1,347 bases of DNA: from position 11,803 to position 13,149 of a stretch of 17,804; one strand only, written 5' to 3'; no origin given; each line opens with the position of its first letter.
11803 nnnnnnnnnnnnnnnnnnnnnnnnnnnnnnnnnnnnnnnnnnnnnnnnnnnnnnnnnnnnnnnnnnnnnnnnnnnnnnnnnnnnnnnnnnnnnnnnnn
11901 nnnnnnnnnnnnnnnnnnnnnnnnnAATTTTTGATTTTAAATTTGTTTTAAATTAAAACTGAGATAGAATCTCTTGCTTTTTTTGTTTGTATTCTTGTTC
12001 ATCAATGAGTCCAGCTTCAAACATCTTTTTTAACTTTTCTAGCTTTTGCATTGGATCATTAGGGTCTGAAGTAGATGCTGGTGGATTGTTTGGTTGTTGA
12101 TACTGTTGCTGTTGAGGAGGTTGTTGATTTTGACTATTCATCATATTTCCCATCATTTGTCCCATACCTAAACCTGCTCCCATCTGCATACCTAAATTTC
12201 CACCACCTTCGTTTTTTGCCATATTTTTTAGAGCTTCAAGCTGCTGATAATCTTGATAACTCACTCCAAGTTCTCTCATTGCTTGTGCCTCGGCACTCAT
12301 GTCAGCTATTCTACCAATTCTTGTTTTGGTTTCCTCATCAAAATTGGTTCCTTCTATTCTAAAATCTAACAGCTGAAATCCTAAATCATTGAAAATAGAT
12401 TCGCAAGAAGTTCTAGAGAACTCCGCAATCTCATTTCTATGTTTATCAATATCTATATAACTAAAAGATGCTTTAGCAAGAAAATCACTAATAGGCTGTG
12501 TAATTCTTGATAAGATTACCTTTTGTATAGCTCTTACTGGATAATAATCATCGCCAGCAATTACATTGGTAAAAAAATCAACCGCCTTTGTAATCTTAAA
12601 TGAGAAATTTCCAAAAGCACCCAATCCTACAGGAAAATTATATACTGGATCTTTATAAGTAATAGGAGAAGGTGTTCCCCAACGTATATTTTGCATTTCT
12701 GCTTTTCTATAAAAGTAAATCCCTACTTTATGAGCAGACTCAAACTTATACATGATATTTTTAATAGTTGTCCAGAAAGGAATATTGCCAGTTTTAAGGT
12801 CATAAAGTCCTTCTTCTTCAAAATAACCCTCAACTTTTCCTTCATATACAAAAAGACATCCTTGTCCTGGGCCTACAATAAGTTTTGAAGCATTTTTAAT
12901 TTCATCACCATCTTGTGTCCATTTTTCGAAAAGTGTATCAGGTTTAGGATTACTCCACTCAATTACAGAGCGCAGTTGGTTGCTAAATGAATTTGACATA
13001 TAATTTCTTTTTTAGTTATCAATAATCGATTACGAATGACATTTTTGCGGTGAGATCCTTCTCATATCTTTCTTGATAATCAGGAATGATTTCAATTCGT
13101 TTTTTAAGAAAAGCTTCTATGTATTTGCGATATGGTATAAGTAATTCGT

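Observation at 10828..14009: Four-gene Zn-ribbon / Zn-ribbon / SPFH-SHOCT / tandem-repeat-protein cassette: candidate PspA-free envelope-stress or defence-like module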

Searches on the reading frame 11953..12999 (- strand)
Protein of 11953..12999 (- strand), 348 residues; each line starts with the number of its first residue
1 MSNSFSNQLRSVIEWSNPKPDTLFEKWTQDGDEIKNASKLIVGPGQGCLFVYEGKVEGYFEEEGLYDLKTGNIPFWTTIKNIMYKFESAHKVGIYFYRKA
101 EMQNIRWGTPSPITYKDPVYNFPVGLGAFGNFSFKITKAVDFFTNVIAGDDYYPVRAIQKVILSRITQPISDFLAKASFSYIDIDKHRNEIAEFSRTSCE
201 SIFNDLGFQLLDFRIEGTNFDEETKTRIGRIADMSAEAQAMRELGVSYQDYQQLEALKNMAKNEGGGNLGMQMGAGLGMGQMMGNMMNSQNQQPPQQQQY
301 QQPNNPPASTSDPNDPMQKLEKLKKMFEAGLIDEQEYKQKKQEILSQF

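Call 3: search_protein_families(library=pfam, proteins=[window:11953-12999:-], max_evalue=0.1)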
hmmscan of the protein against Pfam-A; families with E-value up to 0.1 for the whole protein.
window:11953-12999:- (348 aa): 5 families
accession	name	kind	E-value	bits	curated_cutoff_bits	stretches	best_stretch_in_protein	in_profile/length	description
PF13421.11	Band_7_1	-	1.3e-36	126.7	24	1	29-234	6-209/211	SPFH domain-Band 7 family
PF09851.14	SHOCT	-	6.2e-07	29.4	27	1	319-345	2-28/28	Short C-terminal domain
PF01145.31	Band_7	-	3.2e-06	27.7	23.6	1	131-240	65-167/176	SPFH domain / Band 7 family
PF05120.17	GvpG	-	9.3e-05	23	30.6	1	312-346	29-63/67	Gas vesicle protein G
PF20612.3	SHOCT_2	-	0.015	15.9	24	1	323-345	19-41/53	SHOCT domain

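Call 4: search_protein_families(library=padloc, proteins=[window:11953-12999:-], max_evalue=0.1)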
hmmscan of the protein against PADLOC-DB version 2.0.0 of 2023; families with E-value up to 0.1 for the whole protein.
window:11953-12999:- (348 aa): 0 families

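Call 5: search_protein_families(library=ncbifam, proteins=[window:11953-12999:-], max_evalue=0.1)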
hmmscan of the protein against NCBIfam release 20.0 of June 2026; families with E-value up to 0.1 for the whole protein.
window:11953-12999:- (348 aa): 2 families
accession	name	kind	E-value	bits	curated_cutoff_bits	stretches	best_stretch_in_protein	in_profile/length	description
TIGR01932.1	hflC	equivalog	0.012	14.4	134.4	1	180-243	166-231/318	protease modulator HflC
NF005733.0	PRK07558.1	equivalog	0.09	13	85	0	269-300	16-46/75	F0F1 ATP synthase subunit C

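Call 9: find_encoding_contigs(protein=window:11953-12999:-, flank=10000, max_places=6)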
Protein window:11953-12999:- (348 aa): no gene with exactly this product is on record in the collection.

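Call 37: search_solved_structures(query=window:11953-12999:-, max_evalue=0.01)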
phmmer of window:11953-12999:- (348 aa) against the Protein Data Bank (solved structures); distinct sequences matched with E-value up to 0.01: 0.

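Call 66: find_homologous_proteins(query=window:11953-12999:-, max_evalue=1e-20)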
Query window:11953-12999:- (348 aa): 1992 proteins with E <= 1e-20 among 3205 candidates; the best 120 are listed.
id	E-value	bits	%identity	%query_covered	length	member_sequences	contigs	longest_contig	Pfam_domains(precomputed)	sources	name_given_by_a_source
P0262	6.8e-222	754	95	100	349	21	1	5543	PF09851.15,PF01145.32,PF13421.12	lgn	-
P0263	3.2e-211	719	86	100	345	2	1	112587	PF09851.15,PF01145.32,PF13421.12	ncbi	ncbi:SPFH domain-containing protein [Aquimarina sp. M1]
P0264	1.1e-204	697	88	100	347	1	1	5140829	PF09851.15,PF01145.32,PF13421.12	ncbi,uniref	ncbi:SPFH domain-containing protein [Aquimarina sp. SS2-1]|uniref:SPFH domain-containing protein n=1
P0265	7.0e-202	688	86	100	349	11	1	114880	PF09851.15,PF01145.32,PF13421.12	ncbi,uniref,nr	ncbi:SPFH domain-containing protein [Aquimarina algiphila]|uniref:SPFH domain-containing protein n=1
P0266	2.4e-198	677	86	100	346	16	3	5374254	PF01145.32,PF13421.12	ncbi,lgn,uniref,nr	ncbi:SPFH domain-containing protein [Aquimarina sp. Aq78]|uniref:SPFH domain-containing protein n=1 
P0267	5.7e-196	669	85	100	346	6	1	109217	PF09851.15,PF01145.32,PF13421.12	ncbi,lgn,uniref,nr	ncbi:SPFH domain-containing protein [Aquimarina spongiae]|uniref:Membrane protease subunit, stomatin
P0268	9.3e-166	569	72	99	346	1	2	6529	PF01145.32,PF13421.12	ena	-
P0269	1.8e-165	568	72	100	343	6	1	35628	PF01145.32,PF13421.12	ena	-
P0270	3.1e-165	568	70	99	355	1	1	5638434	PF09851.15,PF13421.12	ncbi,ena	-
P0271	3.3e-160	551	69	99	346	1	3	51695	PF09851.15,PF13421.12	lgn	-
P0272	5.7e-160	550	69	99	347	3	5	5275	PF09851.15,PF01145.32,PF13421.12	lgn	-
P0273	1.4e-159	549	69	99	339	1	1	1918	PF09851.15,PF01145.32,PF13421.12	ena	-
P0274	9.7e-159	546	67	100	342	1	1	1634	PF09851.15,PF13421.12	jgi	jgi:membrane protease subunit (stomatin/prohibitin family)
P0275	6.0e-158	544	70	98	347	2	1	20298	PF09851.15,PF01145.32,PF13421.12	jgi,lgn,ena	-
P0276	2.1e-156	539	67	100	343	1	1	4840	PF09851.15,PF13421.12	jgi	jgi:membrane protease subunit (stomatin/prohibitin family)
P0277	5.0e-154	531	67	100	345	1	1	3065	PF09851.15,PF01145.32,PF13421.12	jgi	jgi:membrane protease subunit (stomatin/prohibitin family)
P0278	3.2e-151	522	66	100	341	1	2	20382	PF09851.15,PF01145.32,PF13421.12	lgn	-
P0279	3.9e-151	521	66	99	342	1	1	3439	PF09851.15,PF13421.12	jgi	jgi:membrane protease subunit (stomatin/prohibitin family)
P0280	1.1e-150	520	67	99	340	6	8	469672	PF09851.15,PF13421.12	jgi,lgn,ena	-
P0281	1.5e-150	519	66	99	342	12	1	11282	PF09851.15,PF13421.12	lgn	-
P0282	9.6e-149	513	65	100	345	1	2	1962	PF09851.15,PF13421.12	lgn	-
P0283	1.1e-148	513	65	99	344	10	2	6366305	PF09851.15,PF13421.12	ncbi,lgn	-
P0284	4.7e-148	511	78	86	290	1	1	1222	PF09851.15,PF13421.12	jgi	-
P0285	1.0e-146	507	66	100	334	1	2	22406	PF13421.12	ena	-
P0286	1.3e-145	503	64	99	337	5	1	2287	PF09851.15,PF13421.12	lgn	-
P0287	6.8e-145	501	65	98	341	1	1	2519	PF09851.15,PF13421.12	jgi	jgi:membrane protease subunit (stomatin/prohibitin family)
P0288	2.2e-144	499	64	100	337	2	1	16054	PF09851.15,PF13421.12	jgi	jgi:membrane protease subunit (stomatin/prohibitin family)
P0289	1.9e-143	496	65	99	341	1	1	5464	PF09851.15,PF01145.32,PF13421.12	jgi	jgi:membrane protease subunit (stomatin/prohibitin family)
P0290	4.5e-141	488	62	98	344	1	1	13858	PF09851.15,PF13421.12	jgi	jgi:membrane protease subunit (stomatin/prohibitin family)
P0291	1.0e-140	487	64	100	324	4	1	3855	PF09851.15,PF13421.12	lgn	-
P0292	1.7e-140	486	63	98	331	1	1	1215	PF09851.15,PF01145.32,PF13421.12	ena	-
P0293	2.6e-138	479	62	100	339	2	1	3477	PF09851.15,PF13421.12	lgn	-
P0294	2.3e-136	473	59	99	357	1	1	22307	PF09851.15,PF13421.12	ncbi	-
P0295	2.8e-134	466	59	99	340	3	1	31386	PF09851.15,PF13421.12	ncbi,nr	ncbi:MAG: SPFH domain-containing protein [Deltaproteobacteria bacterium]|nr:SPFH domain-containing p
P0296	1.1e-133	464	59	99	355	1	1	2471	PF09851.15,PF13421.12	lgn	-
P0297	2.5e-133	463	59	98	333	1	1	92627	PF09851.15,PF01145.32,PF13421.12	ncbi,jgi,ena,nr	ncbi:MAG TPA: SPFH domain-containing protein [Polyangia bacterium]|nr:SPFH domain-containing protein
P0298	6.6e-130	452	58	98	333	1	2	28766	PF09851.15,PF13421.12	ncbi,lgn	-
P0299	1.7e-127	444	58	100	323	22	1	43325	PF09851.15,PF13421.12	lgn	-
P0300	1.1e-126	441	56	98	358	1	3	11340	PF09851.15,PF01145.32,PF13421.12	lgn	-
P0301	2.5e-126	440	54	100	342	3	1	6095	PF09851.15,PF13421.12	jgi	jgi:membrane protease subunit (stomatin/prohibitin family)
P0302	6.9e-126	438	58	98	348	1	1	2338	PF09851.15,PF01145.32,PF13421.12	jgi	jgi:membrane protease subunit (stomatin/prohibitin family)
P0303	6.1e-123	429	58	98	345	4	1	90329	PF09851.15,PF01145.32,PF13421.12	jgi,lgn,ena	-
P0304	4.9e-122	426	55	98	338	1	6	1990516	PF09851.15,PF13421.12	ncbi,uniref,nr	ncbi:SPFH domain-containing protein [Aquimarina algicola]|uniref:SPFH domain-containing protein n=1 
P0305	1.3e-121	424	59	99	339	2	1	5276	PF01145.32,PF13421.12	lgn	-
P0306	1.6e-121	424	58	99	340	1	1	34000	PF01145.32,PF13421.12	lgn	-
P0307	6.7e-121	422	56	98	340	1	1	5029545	PF01145.32,PF13421.12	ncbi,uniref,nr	ncbi:SPFH domain-containing protein [Flavivirga spongiicola]|uniref:SPFH domain-containing protein n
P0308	1.0e-120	421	54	94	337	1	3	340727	PF13421.12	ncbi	-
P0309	1.5e-120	421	56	97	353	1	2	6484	PF01145.32,PF13421.12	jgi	-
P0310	1.8e-120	420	55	99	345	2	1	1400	PF09851.15,PF01145.32,PF13421.12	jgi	jgi:membrane protease subunit (stomatin/prohibitin family)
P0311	3.8e-120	419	56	93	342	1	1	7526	PF09851.15,PF01145.32,PF13421.12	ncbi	-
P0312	1.1e-119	418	55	99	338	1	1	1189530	PF13421.12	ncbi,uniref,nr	ncbi:SPFH domain-containing protein [Allomuricauda sp. F6463D]|uniref:SPFH domain-containing protein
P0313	1.5e-119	417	55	98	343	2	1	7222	PF09851.15,PF13421.12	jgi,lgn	-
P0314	2.2e-119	417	57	99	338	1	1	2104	PF01145.32,PF13421.12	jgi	jgi:membrane protease subunit (stomatin/prohibitin family)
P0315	3.7e-119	416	56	98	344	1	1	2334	PF09851.15,PF01145.32,PF13421.12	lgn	-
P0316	4.6e-119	416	57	99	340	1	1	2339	PF09851.15,PF01145.32,PF13421.12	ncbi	-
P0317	2.0e-118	414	52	97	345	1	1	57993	PF09851.15,PF01145.32,PF13421.12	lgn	-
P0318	2.0e-118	414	54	97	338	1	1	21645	PF09851.15,PF13421.12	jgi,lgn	-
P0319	2.2e-118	414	56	100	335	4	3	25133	PF09851.15,PF01145.32,PF13421.12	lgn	-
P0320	1.1e-117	411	52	98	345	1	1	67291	PF09851.15,PF01145.32,PF13421.12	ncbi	-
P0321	8.9e-117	408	52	99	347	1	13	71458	PF01145.32,PF13421.12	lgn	-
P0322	1.2e-116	408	54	100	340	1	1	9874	PF09851.15,PF01145.32,PF13421.12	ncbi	-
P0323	1.4e-116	408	57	99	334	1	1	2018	PF09851.15,PF01145.32,PF13421.12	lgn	-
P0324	1.6e-116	408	56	98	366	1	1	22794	PF09851.15,PF01145.32,PF13421.12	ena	-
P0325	1.7e-116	407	56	75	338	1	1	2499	PF09851.15,PF01145.32,PF13421.12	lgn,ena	-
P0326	2.8e-116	407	53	98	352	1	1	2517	PF09851.15,PF13421.12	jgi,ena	-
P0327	4.7e-116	406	55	99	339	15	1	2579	PF01145.32,PF13421.12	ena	-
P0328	5.7e-116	406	54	98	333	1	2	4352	PF09851.15,PF01145.32,PF13421.12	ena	-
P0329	8.7e-116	405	55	97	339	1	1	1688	PF09851.15,PF01145.32,PF13421.12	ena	-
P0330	1.2e-115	405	54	99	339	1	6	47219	PF01145.32,PF13421.12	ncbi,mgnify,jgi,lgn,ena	mgnify:CR=1 FL=1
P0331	1.2e-115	405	55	97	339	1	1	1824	PF09851.15,PF01145.32,PF13421.12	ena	-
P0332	1.4e-115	404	53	99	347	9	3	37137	PF09851.15,PF01145.32,PF13421.12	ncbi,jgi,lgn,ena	jgi:membrane protease subunit (stomatin/prohibitin family)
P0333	1.5e-115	404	54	98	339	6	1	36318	PF09851.15,PF13421.12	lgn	-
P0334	1.8e-115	404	55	100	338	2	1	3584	PF09851.15,PF01145.32,PF13421.12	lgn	-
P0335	2.0e-115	404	54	99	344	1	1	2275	PF09851.15,PF01145.32,PF13421.12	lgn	-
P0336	2.3e-115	404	55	97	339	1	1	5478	PF01145.32,PF13421.12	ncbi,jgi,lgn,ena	ncbi:MAG: SPFH domain-containing protein [Methylococcaceae bacterium]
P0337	2.3e-115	404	54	99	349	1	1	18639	PF09851.15,PF01145.32,PF13421.12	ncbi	-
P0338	2.7e-115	403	55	97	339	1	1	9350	PF01145.32,PF13421.12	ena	-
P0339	2.8e-115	403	54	98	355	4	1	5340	PF09851.15,PF01145.32,PF13421.12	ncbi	-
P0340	4.3e-115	403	55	97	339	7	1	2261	PF01145.32,PF13421.12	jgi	jgi:membrane protease subunit (stomatin/prohibitin family)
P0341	4.3e-115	403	55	97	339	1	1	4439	PF01145.32,PF13421.12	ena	-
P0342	4.3e-115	403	56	99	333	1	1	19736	PF09851.15,PF01145.32,PF13421.12,PF05120.18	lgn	-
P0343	4.8e-115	403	55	97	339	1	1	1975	PF01145.32,PF13421.12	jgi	-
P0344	6.0e-115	402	53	99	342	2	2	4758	PF09851.15,PF13421.12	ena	-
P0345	6.1e-115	402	55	97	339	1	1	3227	PF01145.32,PF13421.12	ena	-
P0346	7.3e-115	402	50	97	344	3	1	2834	PF09851.15,PF01145.32,PF13421.12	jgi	jgi:membrane protease subunit (stomatin/prohibitin family)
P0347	7.4e-115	402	51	97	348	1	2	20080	PF09851.15,PF01145.32,PF13421.12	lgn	-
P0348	8.9e-115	402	51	93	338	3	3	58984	PF09851.15,PF01145.32,PF13421.12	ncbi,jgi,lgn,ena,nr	ncbi:MAG TPA: SPFH domain-containing protein [Spirochaetota bacterium]|nr:SPFH domain-containing pro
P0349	1.2e-114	401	56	98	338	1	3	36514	PF09851.15,PF01145.32,PF13421.12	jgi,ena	-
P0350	2.3e-114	400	55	99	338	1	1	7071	PF09851.15,PF01145.32,PF13421.12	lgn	-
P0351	3.0e-114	400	52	99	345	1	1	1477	PF09851.15,PF01145.32,PF13421.12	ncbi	-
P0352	3.2e-114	400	56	97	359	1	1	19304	PF09851.15,PF01145.32,PF13421.12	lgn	-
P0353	4.5e-114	399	54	99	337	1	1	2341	PF01145.32,PF13421.12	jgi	-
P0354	4.7e-114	399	52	99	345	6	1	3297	PF09851.15,PF01145.32,PF13421.12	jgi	jgi:membrane protease subunit (stomatin/prohibitin family)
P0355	5.2e-114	399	54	99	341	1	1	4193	PF09851.15,PF01145.32,PF13421.12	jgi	-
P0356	5.5e-114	399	51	98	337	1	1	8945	PF09851.15,PF01145.32,PF13421.12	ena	-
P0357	6.1e-114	399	52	97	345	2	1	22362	PF09851.15,PF01145.32,PF13421.12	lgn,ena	-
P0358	9.7e-114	398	55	99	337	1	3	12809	PF01145.32,PF13421.12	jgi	-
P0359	9.7e-114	398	53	99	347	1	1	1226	PF09851.15,PF01145.32,PF13421.12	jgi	jgi:membrane protease subunit (stomatin/prohibitin family)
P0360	1.1e-113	398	51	98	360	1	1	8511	PF09851.15,PF01145.32,PF13421.12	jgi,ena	-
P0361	1.5e-113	398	55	98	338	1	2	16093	PF09851.15,PF01145.32,PF13421.12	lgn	-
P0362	1.5e-113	398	55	98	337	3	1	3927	PF01145.32,PF13421.12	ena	-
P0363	1.9e-113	397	52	99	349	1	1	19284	PF09851.15,PF01145.32,PF13421.12,PF05120.18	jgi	jgi:membrane protease subunit (stomatin/prohibitin family)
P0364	1.9e-113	397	54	99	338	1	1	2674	PF09851.15,PF01145.32,PF13421.12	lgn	-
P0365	2.9e-113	397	53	99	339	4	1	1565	PF01145.32,PF13421.12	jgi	jgi:membrane protease subunit (stomatin/prohibitin family)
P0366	3.3e-113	397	53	100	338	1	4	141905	PF09851.15,PF01145.32,PF13421.12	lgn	-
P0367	3.3e-113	397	54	98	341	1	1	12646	PF09851.15,PF01145.32,PF13421.12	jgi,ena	jgi:membrane protease subunit (stomatin/prohibitin family)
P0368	3.5e-113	397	55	99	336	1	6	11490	PF09851.15,PF01145.32,PF13421.12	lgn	-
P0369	4.5e-113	396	56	99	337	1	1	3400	PF01145.32,PF13421.12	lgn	-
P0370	6.3e-113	396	53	99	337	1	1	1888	PF09851.15,PF01145.32,PF13421.12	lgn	-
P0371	6.3e-113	396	54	99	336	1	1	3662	PF09851.15,PF01145.32,PF13421.12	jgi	jgi:membrane protease subunit (stomatin/prohibitin family)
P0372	6.5e-113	396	50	99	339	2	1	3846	PF01145.32,PF13421.12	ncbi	-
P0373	6.5e-113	396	52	99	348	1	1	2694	PF09851.15,PF01145.32,PF13421.12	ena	-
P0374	7.2e-113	395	53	99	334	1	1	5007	PF09851.15,PF01145.32,PF13421.12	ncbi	-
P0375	7.3e-113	395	54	98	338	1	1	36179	PF09851.15,PF01145.32,PF13421.12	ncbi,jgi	-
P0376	1.1e-112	395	54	99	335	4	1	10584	PF09851.15,PF01145.32,PF13421.12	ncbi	-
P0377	1.1e-112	395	52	98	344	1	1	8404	PF01145.32,PF13421.12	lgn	-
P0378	1.3e-112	395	53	99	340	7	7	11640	PF01145.32,PF13421.12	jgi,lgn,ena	-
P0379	1.7e-112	394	53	99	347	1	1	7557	PF09851.15,PF01145.32,PF13421.12,PF05120.18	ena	-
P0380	1.9e-112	394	53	99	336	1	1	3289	PF09851.15,PF01145.32,PF13421.12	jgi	jgi:membrane protease subunit (stomatin/prohibitin family)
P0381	1.9e-112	394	54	99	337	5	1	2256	PF09851.15,PF01145.32,PF13421.12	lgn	-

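Call 67: find_encoding_contigs(protein=P0304, flank=5000, max_places=1)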
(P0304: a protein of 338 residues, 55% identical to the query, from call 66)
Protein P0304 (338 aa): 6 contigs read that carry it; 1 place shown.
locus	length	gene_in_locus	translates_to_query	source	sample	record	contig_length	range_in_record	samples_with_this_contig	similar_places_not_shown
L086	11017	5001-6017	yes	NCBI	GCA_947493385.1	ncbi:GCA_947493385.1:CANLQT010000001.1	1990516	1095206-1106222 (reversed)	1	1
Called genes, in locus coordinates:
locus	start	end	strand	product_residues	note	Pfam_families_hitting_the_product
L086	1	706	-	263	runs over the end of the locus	-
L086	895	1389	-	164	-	PF00903:Glyoxalase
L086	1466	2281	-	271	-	PF20240:DUF6597, PF12833:HTH_18, PF00165:HTH_AraC (faint)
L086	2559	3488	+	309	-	-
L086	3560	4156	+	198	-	-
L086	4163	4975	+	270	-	-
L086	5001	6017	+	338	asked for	PF13421:Band_7_1, PF09851:SHOCT (weak)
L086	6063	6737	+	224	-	-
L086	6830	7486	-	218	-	-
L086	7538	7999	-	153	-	PF13302:Acetyltransf_3 (weak), PF00583:Acetyltransf_1, PF13673:Acetyltransf_10, PF13508:Acetyltransf_7, PF08445:FR47 (weak)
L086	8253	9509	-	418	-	PF01011:PQQ (faint), PF13360:PQQ_2, PF13570:Beta-prop_ACSF4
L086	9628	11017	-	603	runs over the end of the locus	-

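Call 68: find_encoding_contigs(protein=P0348, flank=5000, max_places=1)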
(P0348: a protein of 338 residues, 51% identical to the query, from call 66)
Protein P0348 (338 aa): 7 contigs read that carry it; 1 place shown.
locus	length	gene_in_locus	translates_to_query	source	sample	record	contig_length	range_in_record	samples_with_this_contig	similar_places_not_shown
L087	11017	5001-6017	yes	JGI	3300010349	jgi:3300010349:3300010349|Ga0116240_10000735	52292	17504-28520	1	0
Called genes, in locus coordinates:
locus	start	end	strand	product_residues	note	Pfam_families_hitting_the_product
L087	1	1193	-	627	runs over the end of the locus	-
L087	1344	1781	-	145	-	-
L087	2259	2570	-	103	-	-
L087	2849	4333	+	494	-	PF01336:tRNA_anti-codon, PF00152:tRNA-synt_2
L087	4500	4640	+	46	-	-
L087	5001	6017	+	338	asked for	PF13421:Band_7_1, PF01145:Band_7, PF09851:SHOCT (weak)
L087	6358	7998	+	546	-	PF00916:Sulfate_transp, PF16983:MFS_MOT1 (weak), PF01740:STAS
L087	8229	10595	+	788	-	PF13088:BNR_2 (weak)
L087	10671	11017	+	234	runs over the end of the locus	-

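Call 69: find_encoding_contigs(protein=P0366, flank=5000, max_places=1)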
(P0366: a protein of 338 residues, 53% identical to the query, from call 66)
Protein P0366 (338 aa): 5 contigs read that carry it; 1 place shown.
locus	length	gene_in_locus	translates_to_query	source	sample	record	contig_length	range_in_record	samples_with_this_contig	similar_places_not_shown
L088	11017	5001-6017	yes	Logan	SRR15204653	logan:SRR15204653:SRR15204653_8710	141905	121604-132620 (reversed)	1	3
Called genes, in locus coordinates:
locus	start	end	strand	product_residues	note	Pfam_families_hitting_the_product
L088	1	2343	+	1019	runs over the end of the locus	PF02811:PHP (faint), PF07733:DNA_pol3_alpha, PF17657:DNA_pol3_finger, PF14579:HHH_6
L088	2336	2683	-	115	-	PF03960:ArsC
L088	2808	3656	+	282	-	PF20325:DUF6620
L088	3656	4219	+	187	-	-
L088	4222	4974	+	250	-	-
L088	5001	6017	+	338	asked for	PF13421:Band_7_1, PF01145:Band_7, PF09851:SHOCT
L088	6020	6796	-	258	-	PF00290:Trp_syntA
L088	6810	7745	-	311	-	PF07920:DUF1684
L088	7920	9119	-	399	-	PF00291:PALP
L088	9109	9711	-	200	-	PF00697:PRAI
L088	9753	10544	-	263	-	PF00218:IGPS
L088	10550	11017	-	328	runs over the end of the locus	PF02885:Glycos_trans_3N, PF00591:Glycos_transf_3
